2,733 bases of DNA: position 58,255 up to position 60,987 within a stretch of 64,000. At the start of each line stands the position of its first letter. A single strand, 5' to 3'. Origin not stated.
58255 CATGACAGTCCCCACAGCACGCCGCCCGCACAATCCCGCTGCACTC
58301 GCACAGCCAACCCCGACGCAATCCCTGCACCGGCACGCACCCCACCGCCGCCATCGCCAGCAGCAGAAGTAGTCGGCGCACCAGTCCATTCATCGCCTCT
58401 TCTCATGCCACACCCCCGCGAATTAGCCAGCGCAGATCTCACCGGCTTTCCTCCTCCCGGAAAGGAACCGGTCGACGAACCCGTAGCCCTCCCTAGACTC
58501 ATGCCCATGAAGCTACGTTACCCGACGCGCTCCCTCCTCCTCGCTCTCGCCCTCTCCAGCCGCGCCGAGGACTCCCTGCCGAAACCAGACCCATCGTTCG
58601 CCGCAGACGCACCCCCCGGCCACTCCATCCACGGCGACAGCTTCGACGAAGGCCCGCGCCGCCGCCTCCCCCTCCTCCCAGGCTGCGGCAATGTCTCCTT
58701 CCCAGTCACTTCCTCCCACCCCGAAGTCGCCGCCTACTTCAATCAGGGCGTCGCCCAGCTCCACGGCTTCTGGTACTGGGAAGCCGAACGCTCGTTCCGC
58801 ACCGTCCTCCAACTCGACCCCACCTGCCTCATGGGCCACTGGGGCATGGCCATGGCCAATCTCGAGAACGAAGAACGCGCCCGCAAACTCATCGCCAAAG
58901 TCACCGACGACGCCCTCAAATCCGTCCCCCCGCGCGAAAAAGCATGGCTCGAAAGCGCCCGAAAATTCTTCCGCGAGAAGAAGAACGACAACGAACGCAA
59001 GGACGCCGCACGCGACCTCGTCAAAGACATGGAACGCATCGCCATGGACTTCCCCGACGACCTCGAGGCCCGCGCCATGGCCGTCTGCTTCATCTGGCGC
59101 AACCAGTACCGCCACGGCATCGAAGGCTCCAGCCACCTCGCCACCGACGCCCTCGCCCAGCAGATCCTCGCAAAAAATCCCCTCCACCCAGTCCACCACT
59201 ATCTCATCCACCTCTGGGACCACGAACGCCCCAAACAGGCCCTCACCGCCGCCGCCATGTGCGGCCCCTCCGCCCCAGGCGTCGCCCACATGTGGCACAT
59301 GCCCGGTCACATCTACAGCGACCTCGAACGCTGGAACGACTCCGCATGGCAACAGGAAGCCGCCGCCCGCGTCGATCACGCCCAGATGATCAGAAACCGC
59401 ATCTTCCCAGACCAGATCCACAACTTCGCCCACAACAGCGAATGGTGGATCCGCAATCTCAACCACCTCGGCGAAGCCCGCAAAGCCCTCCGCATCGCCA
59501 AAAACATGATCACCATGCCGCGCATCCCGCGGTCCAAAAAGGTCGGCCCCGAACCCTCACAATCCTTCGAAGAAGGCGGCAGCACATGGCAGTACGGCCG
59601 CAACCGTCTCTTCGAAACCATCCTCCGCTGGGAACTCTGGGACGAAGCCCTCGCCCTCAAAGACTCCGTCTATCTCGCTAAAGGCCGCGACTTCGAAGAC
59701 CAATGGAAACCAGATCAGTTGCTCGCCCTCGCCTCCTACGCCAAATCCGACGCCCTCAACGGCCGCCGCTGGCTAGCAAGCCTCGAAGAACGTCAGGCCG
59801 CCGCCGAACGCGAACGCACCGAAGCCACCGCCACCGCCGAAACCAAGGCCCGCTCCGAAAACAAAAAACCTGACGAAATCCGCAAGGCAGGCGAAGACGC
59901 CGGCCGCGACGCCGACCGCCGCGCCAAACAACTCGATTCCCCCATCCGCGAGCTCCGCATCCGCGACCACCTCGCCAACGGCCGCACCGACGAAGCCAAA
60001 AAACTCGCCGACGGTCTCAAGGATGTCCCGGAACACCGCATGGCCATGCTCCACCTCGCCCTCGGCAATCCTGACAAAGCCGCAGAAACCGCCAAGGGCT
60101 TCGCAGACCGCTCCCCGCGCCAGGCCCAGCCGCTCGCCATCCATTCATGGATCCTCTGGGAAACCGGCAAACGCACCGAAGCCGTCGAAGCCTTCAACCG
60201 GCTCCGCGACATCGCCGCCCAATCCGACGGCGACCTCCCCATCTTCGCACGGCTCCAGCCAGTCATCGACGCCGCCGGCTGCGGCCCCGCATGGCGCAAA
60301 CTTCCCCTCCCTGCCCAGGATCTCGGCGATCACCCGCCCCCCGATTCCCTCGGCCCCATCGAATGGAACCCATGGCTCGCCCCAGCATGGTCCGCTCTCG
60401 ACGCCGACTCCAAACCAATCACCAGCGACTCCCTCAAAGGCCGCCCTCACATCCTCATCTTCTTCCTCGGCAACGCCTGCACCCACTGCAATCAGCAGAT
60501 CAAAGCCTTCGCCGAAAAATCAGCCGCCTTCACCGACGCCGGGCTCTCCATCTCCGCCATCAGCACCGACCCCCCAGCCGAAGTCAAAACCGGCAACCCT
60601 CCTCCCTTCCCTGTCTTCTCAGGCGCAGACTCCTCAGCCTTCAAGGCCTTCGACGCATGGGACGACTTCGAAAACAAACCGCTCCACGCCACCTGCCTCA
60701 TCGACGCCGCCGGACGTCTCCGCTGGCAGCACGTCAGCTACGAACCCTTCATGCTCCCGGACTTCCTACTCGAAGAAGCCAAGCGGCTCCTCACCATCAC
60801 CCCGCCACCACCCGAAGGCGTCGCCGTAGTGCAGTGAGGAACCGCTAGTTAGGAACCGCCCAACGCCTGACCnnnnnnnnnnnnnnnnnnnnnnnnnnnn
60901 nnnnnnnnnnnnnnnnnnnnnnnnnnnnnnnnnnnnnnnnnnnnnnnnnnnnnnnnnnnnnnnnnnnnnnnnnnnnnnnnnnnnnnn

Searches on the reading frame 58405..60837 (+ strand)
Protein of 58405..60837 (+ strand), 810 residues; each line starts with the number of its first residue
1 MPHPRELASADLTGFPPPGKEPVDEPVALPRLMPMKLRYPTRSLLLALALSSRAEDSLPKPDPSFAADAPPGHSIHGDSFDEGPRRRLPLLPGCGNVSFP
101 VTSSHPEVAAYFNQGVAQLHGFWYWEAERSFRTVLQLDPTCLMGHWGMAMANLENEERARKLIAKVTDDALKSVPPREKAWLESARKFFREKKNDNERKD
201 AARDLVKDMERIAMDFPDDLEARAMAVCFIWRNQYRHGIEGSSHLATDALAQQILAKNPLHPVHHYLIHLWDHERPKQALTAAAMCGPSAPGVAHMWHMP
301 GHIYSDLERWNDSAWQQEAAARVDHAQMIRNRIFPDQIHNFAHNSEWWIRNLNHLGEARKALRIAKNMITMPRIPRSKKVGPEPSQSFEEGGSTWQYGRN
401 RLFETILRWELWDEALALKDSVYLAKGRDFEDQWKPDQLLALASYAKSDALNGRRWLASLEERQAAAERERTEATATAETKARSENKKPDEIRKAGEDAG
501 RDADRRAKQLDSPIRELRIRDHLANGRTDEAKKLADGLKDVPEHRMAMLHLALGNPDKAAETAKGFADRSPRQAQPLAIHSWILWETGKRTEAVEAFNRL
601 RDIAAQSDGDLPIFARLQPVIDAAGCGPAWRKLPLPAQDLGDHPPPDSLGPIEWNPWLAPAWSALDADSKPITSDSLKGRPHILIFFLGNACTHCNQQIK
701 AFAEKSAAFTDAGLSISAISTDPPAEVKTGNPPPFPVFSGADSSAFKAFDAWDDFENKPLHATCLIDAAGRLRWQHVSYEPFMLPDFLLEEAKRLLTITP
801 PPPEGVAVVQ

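Call 63: search_protein_families(library=pfam, proteins=[window:58405-60837:+], max_evalue=0.001)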
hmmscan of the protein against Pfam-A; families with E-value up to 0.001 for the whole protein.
window:58405-60837:+ (810 aa): 6 families
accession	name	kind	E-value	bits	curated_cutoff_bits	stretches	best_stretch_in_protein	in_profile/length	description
PF00578.27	AhpC-TSA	-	8.8e-16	58.4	26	1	659-774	5-123/124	AhpC/TSA family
PF08534.16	Redoxin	-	3.5e-08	33.8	26.6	1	659-781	6-137/148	Redoxin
PF07719.23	TPR_2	-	4.2e-07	30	27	0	109-140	2-33/34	Tetratricopeptide repeat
PF13181.12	TPR_8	-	6.9e-05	23.1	25.7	0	581-599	8-26/34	Tetratricopeptide repeat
PF13174.12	TPR_6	-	0.00035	21.5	26.3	0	545-571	5-31/33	Tetratricopeptide repeat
PF14559.12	TPR_19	-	0.00041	21.1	25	0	551-606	2-57/68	Tetratricopeptide repeat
